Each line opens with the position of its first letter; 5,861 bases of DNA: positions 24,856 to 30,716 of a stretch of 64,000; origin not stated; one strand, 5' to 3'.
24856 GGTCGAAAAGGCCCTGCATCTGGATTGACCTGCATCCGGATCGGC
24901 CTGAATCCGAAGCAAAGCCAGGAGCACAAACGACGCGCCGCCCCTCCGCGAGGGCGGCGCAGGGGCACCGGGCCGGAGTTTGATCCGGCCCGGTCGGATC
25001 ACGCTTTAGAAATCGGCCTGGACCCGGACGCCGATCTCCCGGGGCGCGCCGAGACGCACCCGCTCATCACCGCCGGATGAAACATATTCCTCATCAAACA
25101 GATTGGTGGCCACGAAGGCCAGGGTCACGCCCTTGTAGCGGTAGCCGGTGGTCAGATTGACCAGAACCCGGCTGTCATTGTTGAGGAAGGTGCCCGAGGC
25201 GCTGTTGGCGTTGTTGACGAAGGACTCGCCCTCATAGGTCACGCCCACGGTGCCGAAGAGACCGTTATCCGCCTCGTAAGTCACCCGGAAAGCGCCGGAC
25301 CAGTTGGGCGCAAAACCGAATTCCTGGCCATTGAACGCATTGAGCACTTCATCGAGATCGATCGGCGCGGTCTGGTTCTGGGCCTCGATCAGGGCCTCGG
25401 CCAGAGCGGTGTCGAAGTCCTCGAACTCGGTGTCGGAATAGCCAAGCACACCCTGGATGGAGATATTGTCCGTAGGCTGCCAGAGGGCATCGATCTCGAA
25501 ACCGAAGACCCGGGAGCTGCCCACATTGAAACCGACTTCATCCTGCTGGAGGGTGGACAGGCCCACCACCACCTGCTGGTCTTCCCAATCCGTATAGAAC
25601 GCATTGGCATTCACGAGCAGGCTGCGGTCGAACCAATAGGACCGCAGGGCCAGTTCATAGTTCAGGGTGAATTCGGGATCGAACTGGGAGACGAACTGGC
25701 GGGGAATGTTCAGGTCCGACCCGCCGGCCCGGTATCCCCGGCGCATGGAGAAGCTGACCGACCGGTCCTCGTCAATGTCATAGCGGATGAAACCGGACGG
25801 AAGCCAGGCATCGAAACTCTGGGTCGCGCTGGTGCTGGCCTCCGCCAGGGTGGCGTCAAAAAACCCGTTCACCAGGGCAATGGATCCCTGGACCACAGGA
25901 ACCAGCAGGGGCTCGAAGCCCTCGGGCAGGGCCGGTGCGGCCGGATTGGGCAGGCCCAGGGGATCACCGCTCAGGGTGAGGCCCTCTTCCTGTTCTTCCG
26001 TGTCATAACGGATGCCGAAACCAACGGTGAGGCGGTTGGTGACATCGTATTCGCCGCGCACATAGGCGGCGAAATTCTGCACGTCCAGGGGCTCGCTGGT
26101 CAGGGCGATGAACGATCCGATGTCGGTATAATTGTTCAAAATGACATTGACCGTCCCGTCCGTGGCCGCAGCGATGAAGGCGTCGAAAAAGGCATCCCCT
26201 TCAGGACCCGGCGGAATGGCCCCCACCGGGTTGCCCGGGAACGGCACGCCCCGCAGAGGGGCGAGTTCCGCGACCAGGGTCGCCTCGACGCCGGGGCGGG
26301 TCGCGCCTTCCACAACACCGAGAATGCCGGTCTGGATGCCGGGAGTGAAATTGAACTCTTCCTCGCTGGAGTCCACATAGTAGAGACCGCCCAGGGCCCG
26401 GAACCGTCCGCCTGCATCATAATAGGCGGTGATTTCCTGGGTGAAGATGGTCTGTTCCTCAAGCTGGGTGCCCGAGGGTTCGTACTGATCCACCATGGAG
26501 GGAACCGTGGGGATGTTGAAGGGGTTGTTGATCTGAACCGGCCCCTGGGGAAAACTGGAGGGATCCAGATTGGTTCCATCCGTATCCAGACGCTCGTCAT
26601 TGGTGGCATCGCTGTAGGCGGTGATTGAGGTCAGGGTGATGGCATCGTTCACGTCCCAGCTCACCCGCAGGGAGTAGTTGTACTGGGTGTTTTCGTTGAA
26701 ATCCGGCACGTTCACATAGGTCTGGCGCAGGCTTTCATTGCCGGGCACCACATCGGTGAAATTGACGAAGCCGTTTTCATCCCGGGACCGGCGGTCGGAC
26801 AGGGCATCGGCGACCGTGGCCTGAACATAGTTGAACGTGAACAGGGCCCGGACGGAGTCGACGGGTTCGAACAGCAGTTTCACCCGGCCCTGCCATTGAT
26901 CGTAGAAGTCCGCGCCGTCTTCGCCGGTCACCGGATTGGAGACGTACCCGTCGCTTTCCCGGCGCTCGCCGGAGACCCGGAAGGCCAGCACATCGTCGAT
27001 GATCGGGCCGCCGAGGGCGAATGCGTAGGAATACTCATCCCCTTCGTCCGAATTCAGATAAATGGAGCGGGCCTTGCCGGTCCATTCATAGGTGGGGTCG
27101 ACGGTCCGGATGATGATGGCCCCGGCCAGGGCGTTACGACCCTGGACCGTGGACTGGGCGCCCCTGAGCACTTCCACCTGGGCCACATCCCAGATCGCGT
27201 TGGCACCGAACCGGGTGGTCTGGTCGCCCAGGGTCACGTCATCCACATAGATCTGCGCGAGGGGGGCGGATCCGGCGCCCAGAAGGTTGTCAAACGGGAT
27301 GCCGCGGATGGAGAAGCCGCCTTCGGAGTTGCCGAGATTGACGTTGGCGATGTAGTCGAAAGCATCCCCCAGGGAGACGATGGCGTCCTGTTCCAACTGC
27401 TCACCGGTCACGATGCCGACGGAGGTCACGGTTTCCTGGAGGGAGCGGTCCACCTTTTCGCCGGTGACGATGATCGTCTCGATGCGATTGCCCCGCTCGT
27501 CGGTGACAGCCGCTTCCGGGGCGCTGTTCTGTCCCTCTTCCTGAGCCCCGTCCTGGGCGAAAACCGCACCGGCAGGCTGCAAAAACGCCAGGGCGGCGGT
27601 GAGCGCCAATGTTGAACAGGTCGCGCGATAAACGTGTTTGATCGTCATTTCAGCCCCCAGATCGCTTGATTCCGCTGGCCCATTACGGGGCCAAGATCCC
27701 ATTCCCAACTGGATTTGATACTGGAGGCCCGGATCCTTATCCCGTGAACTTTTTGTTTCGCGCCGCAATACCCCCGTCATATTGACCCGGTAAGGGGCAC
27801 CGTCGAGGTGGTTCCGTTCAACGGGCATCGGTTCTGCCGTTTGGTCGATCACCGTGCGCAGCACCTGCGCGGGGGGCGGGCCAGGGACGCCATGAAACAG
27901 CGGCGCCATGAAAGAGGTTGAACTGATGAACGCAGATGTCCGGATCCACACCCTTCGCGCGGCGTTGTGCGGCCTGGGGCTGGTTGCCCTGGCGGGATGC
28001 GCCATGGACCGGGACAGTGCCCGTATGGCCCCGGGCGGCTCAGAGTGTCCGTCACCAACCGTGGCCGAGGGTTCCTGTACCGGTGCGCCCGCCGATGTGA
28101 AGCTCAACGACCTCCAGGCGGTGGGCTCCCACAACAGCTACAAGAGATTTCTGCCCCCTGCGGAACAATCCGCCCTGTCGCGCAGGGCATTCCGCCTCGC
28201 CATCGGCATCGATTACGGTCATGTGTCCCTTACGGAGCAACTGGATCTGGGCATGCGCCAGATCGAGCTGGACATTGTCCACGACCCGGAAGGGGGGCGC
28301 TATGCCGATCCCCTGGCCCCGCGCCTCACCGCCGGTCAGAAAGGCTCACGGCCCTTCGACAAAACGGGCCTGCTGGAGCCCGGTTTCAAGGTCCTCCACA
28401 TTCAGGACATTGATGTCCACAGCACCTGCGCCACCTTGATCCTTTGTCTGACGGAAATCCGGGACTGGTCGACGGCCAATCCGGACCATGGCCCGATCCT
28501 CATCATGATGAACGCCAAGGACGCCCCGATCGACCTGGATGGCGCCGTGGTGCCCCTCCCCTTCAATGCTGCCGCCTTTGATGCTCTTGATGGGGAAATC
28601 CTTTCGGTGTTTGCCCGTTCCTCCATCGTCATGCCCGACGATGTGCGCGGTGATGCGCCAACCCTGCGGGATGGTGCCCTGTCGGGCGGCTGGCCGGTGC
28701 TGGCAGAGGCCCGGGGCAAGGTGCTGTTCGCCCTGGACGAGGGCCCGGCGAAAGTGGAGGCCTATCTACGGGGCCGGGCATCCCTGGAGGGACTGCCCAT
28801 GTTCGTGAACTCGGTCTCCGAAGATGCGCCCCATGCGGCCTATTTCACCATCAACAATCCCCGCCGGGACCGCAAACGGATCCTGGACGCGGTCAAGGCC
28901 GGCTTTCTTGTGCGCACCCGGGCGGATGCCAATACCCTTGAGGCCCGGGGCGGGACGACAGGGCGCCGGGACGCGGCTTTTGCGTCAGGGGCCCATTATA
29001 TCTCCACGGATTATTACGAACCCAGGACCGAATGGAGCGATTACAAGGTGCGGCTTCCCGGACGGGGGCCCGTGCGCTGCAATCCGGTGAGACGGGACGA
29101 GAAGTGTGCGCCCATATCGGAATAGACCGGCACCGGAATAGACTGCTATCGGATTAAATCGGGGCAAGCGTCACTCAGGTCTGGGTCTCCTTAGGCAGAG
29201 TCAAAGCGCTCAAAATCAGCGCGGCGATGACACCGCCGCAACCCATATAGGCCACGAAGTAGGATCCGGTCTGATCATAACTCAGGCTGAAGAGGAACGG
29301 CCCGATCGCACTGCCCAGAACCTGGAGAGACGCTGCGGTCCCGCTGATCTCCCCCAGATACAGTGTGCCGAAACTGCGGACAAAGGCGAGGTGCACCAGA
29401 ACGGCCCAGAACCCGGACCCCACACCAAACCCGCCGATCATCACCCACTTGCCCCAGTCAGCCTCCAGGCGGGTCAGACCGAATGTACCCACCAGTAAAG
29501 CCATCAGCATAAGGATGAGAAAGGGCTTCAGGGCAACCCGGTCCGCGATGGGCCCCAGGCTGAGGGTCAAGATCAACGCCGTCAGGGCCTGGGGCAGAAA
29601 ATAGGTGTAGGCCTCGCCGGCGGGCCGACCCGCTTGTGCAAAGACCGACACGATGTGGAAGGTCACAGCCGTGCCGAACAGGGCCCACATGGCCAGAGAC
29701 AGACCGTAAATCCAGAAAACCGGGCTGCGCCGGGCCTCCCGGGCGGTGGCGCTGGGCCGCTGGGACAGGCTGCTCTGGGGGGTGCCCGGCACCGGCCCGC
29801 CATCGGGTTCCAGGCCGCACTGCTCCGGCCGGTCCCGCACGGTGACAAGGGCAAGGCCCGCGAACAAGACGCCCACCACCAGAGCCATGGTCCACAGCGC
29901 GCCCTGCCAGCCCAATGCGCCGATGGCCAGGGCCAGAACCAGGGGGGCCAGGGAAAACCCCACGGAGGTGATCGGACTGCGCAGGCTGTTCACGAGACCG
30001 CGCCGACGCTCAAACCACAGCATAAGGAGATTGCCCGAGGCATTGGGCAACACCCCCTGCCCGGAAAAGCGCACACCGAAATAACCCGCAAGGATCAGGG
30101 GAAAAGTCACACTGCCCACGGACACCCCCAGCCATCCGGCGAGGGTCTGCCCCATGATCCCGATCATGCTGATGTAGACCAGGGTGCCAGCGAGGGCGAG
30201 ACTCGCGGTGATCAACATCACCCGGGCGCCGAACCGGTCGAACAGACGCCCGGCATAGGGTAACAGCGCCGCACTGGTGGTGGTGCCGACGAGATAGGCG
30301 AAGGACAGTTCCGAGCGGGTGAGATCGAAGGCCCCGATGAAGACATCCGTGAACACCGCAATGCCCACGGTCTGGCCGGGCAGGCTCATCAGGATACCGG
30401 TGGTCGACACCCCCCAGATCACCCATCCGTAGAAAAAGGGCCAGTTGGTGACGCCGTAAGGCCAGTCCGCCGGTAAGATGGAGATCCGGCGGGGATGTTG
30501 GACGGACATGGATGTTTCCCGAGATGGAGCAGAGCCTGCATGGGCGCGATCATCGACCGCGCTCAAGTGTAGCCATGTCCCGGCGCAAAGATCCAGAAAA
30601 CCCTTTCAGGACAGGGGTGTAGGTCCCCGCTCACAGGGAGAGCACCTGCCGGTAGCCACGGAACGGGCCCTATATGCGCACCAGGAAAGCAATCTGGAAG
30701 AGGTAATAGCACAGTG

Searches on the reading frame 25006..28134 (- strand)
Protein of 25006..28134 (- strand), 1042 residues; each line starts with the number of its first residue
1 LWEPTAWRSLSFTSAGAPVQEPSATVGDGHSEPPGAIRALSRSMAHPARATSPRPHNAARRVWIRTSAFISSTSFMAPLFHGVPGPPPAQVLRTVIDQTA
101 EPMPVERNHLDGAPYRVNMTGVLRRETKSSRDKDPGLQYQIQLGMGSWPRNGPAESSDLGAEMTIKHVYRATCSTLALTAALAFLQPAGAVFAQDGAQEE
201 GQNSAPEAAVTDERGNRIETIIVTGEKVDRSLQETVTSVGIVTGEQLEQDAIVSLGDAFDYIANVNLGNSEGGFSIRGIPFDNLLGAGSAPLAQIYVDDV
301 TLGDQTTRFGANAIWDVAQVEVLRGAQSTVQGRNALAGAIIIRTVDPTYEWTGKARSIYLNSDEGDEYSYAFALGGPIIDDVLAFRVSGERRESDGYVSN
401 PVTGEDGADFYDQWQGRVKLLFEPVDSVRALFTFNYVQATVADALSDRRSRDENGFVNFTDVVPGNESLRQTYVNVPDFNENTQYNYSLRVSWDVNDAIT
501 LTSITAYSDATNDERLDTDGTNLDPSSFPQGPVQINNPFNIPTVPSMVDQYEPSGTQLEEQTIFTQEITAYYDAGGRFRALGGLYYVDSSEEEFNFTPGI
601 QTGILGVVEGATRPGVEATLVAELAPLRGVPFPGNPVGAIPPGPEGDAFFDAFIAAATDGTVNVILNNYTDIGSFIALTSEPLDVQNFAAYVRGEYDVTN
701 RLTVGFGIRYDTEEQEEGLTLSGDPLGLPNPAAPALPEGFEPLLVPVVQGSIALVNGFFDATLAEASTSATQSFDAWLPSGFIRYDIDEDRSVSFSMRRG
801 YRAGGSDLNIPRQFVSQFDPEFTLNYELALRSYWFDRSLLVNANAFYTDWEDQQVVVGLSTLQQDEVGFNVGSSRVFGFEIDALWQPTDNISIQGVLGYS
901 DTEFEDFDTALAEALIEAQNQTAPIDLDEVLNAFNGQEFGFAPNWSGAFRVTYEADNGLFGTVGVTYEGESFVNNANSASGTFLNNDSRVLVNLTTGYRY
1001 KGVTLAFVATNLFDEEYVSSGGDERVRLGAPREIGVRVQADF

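Call 66: search_protein_families(library=pfam, proteins=[window:25006-28134:-], max_evalue=0.0001)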
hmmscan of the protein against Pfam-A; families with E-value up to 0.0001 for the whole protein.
window:25006-28134:- (1042 aa): 2 families
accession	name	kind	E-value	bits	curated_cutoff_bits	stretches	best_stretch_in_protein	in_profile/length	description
PF00593.30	TonB_dep_Rec_b-barrel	-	3.4e-31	110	27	1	670-1012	154-436/436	TonB dependent receptor-like, beta-barrel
PF07715.20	Plug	-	4.2e-13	50.2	23.9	1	232-339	2-107/107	TonB-dependent Receptor Plug Domain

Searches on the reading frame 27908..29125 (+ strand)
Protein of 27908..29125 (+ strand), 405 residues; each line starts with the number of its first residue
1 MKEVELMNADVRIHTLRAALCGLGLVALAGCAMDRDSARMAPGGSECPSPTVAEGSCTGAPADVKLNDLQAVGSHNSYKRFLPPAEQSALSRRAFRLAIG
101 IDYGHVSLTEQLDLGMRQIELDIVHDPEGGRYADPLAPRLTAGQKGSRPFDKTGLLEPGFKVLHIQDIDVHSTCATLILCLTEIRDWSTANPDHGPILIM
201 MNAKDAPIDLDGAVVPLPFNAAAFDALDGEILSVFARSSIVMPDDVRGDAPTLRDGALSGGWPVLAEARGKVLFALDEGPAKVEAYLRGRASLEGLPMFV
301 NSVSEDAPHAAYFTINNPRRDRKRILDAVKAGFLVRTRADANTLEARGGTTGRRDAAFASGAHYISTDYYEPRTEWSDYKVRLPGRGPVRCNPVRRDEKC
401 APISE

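Call 66: search_protein_families(library=pfam, proteins=[window:27908-29125:+], max_evalue=0.0001)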
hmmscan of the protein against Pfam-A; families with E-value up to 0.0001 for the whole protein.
window:27908-29125:+ (405 aa): 1 family
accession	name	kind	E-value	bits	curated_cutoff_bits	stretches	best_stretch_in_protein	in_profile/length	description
PF16670.11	PI-PLC-C1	-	1.8e-114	382.7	29.9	1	64-393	1-329/329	Phosphoinositide phospholipase C, Ca2+-dependent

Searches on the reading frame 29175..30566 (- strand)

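Call 66: search_protein_families(library=pfam, proteins=[window:29175-30566:-], max_evalue=0.0001)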
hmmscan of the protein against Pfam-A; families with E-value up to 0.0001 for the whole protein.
window:29175-30566:- (463 aa): 1 family
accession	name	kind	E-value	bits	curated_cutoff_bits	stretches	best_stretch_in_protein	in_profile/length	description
PF07690.21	MFS_1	-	2.3e-23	83.1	33.4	1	60-423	8-347/347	Major Facilitator Superfamily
